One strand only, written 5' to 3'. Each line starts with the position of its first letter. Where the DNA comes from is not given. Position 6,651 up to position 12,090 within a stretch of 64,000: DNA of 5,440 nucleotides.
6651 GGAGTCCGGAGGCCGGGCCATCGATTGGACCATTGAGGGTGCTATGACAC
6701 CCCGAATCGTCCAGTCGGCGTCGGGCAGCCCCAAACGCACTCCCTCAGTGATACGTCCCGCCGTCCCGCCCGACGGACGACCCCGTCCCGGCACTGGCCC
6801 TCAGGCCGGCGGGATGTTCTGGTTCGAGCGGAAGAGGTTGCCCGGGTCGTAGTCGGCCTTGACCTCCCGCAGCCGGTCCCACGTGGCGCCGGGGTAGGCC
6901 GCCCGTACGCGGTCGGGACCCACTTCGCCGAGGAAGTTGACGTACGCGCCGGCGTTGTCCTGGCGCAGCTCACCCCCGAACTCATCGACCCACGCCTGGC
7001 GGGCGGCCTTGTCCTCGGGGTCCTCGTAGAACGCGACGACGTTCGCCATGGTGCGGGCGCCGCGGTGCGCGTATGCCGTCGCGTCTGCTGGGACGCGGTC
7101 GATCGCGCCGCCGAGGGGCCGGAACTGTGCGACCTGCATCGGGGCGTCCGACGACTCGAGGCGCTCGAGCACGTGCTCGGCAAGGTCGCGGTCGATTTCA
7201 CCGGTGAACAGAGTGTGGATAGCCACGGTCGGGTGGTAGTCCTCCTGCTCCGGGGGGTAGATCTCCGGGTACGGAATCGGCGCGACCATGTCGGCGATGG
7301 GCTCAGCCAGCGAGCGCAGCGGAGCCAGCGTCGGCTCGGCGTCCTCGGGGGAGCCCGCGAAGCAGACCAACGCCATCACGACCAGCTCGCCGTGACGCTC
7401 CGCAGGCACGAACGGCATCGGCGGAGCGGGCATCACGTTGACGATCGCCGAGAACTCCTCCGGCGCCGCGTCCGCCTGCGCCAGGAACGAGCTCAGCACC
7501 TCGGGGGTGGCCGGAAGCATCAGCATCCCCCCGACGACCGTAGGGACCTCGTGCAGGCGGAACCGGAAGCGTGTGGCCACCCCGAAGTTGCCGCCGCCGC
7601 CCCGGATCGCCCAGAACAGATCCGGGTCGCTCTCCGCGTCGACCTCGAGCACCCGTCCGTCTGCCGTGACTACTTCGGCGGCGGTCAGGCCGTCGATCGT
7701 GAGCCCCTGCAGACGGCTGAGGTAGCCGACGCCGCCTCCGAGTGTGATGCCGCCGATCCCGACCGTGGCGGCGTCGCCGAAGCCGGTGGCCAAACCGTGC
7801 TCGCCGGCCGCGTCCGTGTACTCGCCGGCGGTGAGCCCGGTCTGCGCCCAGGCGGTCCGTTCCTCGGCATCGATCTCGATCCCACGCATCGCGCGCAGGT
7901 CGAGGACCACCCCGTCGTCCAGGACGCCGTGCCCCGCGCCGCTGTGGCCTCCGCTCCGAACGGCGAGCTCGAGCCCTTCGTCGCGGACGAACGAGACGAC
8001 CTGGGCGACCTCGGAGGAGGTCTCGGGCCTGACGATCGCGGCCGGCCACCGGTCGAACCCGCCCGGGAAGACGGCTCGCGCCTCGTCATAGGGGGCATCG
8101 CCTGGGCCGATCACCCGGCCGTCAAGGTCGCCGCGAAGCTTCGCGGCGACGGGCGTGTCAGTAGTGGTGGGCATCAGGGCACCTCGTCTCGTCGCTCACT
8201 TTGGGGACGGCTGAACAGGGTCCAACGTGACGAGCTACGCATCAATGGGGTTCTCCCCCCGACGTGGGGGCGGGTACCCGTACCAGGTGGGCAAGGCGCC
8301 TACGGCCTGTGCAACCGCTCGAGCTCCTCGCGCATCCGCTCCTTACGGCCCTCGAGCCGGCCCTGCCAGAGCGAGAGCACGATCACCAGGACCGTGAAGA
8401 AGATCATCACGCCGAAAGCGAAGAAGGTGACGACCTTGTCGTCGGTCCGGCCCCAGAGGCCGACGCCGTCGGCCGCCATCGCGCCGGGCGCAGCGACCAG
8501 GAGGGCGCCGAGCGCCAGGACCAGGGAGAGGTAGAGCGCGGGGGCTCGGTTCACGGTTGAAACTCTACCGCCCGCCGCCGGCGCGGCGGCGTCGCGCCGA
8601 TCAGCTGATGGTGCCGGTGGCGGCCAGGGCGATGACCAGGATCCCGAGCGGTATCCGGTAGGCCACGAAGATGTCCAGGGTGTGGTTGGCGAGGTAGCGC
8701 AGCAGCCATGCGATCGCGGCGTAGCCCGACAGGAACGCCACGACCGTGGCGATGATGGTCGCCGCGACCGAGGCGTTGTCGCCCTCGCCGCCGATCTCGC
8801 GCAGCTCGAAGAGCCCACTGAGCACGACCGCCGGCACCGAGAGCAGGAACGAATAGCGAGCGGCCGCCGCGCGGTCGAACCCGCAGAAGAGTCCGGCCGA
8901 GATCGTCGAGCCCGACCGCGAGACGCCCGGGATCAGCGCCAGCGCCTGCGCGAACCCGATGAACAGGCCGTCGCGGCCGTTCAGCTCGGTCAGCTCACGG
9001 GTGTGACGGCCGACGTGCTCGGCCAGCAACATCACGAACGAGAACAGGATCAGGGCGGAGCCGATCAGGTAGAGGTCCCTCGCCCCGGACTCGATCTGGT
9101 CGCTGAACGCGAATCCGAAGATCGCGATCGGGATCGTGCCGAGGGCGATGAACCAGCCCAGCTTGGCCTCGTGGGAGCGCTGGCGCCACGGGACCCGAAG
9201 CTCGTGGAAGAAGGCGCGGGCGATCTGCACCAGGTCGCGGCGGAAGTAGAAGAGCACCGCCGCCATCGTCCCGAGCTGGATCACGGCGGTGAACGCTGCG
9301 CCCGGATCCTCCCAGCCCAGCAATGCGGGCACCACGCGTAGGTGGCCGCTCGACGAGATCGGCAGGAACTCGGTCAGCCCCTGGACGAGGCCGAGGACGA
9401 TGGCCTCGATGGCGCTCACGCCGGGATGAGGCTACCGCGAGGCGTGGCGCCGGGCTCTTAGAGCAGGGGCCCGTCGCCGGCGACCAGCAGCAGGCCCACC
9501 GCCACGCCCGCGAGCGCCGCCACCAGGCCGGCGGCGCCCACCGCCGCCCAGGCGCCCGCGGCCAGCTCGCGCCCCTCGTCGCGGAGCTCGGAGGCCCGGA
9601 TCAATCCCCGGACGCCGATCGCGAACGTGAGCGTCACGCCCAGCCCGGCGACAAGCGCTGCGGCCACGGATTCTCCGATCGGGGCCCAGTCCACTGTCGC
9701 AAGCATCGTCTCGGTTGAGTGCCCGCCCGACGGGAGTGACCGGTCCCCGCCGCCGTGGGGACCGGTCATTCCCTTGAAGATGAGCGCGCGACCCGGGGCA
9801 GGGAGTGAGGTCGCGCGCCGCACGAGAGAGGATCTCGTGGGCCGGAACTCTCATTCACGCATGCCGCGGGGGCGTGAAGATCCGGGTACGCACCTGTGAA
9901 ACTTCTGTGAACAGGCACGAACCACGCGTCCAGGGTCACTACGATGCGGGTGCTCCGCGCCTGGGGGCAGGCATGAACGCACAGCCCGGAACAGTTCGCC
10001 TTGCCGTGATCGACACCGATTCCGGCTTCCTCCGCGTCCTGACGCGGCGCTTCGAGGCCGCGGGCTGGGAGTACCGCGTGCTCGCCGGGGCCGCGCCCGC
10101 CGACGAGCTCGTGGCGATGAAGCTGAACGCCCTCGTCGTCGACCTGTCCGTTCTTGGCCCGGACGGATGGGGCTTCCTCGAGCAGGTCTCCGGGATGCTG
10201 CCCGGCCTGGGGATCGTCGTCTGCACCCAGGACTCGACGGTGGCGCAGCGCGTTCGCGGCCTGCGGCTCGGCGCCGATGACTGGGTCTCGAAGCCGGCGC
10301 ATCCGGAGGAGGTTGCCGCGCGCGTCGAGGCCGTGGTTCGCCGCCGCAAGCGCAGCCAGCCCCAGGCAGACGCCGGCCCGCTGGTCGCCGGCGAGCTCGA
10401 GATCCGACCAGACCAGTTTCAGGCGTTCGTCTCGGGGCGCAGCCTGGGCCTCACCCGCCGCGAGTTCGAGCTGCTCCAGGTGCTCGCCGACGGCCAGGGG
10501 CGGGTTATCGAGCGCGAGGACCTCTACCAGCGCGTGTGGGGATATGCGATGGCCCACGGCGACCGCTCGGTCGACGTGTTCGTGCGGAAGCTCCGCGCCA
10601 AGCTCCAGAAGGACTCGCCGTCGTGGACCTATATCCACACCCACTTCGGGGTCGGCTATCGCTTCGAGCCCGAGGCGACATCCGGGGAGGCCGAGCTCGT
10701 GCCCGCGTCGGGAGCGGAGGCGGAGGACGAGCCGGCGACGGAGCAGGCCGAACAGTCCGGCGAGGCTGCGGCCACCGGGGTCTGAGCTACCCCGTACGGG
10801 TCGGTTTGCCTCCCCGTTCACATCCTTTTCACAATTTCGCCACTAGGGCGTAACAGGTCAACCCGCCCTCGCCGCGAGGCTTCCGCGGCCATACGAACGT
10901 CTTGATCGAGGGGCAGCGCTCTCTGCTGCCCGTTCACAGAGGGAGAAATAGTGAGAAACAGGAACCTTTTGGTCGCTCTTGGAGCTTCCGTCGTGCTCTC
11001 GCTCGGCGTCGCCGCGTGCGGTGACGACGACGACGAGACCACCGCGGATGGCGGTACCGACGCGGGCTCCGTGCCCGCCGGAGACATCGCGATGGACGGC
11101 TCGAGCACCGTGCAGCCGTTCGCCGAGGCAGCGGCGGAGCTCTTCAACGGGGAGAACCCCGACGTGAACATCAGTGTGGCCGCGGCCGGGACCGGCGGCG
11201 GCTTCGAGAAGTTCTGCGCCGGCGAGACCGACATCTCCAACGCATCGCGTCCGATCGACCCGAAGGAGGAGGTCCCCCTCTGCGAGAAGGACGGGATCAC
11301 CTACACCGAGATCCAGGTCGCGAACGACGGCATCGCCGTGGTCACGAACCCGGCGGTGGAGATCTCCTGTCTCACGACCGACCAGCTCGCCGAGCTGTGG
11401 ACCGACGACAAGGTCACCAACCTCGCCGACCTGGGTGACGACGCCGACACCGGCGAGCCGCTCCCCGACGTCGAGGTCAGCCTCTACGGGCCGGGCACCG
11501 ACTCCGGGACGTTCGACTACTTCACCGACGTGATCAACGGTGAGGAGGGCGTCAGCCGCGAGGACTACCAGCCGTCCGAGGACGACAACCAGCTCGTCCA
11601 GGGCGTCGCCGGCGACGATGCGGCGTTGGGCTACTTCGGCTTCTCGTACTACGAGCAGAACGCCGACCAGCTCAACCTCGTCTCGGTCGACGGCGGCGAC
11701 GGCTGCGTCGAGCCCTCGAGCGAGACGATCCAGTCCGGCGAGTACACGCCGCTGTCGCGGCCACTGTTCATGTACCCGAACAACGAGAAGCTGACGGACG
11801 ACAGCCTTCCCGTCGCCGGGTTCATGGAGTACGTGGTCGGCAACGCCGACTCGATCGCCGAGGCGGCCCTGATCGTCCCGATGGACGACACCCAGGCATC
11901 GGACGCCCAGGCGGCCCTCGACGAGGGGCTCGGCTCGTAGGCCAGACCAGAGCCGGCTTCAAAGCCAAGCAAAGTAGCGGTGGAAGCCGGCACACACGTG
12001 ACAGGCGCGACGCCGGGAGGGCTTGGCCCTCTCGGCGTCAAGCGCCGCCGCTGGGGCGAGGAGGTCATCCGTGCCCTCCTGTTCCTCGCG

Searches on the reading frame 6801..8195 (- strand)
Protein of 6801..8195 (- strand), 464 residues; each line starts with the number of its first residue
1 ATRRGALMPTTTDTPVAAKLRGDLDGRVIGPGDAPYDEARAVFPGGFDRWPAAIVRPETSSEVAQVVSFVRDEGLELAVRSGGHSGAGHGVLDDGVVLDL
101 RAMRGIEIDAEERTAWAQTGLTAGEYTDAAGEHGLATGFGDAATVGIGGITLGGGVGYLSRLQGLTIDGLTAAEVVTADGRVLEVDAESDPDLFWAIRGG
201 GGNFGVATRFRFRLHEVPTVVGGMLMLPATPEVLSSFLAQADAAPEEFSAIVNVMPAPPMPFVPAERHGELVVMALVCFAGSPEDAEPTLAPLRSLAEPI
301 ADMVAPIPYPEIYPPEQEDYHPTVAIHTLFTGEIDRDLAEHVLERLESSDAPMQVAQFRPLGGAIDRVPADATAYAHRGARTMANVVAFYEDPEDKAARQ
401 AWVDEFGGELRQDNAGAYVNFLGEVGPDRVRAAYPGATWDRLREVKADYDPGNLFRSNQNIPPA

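Call 58: search_protein_families(library=pfam, proteins=[window:6801-8195:-], max_evalue=0.001)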
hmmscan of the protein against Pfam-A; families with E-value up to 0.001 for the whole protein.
window:6801-8195:- (464 aa): 2 families
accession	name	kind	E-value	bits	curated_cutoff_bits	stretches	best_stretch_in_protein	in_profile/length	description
PF01565.28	FAD_binding_4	-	1.4e-30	106.2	26.4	1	51-185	1-138/139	FAD binding domain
PF08031.17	BBE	-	3.5e-11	43.4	20.6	1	417-462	1-45/45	Berberine and berberine like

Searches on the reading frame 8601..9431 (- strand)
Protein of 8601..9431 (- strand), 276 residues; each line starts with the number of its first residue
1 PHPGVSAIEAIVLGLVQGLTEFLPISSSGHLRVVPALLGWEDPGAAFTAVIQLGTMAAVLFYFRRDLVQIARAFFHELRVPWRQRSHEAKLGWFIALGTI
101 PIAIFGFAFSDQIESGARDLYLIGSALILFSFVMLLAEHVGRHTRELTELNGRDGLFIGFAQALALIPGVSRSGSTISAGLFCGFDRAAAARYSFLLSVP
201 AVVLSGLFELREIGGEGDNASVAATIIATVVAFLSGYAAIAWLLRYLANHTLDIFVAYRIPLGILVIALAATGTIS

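Call 58: search_protein_families(library=pfam, proteins=[window:8601-9431:-], max_evalue=0.001)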
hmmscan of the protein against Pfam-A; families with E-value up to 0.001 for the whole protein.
window:8601-9431:- (276 aa): 1 family
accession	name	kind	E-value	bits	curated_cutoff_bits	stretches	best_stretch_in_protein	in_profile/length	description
PF02673.24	BacA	-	1.5e-84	284.2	33.4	1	10-265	1-257/257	Bacitracin resistance protein BacA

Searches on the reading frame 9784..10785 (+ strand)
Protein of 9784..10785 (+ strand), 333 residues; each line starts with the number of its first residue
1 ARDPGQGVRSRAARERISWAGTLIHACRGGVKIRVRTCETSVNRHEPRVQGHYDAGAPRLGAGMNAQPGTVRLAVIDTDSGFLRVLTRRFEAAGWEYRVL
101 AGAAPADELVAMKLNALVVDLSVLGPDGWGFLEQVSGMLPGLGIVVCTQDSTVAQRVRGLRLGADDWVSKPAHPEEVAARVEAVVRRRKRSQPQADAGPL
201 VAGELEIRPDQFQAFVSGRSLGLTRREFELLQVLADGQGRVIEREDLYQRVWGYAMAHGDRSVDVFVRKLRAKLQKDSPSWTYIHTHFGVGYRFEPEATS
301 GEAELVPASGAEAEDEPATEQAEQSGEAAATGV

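Call 58: search_protein_families(library=pfam, proteins=[window:9784-10785:+], max_evalue=0.001)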
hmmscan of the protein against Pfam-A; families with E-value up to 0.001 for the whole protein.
window:9784-10785:+ (333 aa): 2 families
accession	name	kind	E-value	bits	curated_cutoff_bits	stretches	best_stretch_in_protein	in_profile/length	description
PF00486.34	Trans_reg_C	-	1.9e-22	79.5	26.2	1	219-294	2-77/77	Transcriptional regulatory protein, C terminal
PF00072.30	Response_reg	-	3.6e-09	37.2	30.2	1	74-181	2-110/111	Response regulator receiver domain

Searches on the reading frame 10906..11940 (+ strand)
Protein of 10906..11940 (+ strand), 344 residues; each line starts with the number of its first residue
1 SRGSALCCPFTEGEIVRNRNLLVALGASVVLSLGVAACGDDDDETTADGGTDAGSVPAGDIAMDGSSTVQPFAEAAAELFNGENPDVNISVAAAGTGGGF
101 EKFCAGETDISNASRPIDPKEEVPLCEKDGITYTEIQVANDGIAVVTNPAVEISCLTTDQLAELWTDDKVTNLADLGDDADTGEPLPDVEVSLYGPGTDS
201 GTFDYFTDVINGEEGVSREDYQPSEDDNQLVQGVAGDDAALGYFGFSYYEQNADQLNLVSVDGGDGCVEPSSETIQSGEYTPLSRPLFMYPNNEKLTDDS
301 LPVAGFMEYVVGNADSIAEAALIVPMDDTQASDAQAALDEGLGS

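Call 16: search_protein_families(library=pfam, proteins=[window:10906-11940:+], max_evalue=0.001)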
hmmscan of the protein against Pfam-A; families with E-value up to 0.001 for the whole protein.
window:10906-11940:+ (344 aa): 2 families
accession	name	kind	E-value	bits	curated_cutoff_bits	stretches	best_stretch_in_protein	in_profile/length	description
PF12849.12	PBP_like_2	-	6.4e-33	115.1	27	1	57-312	8-265/267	PBP superfamily domain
PF12727.12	PBP_like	-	1.3e-09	37.9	27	1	77-256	1-161/193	PBP superfamily domain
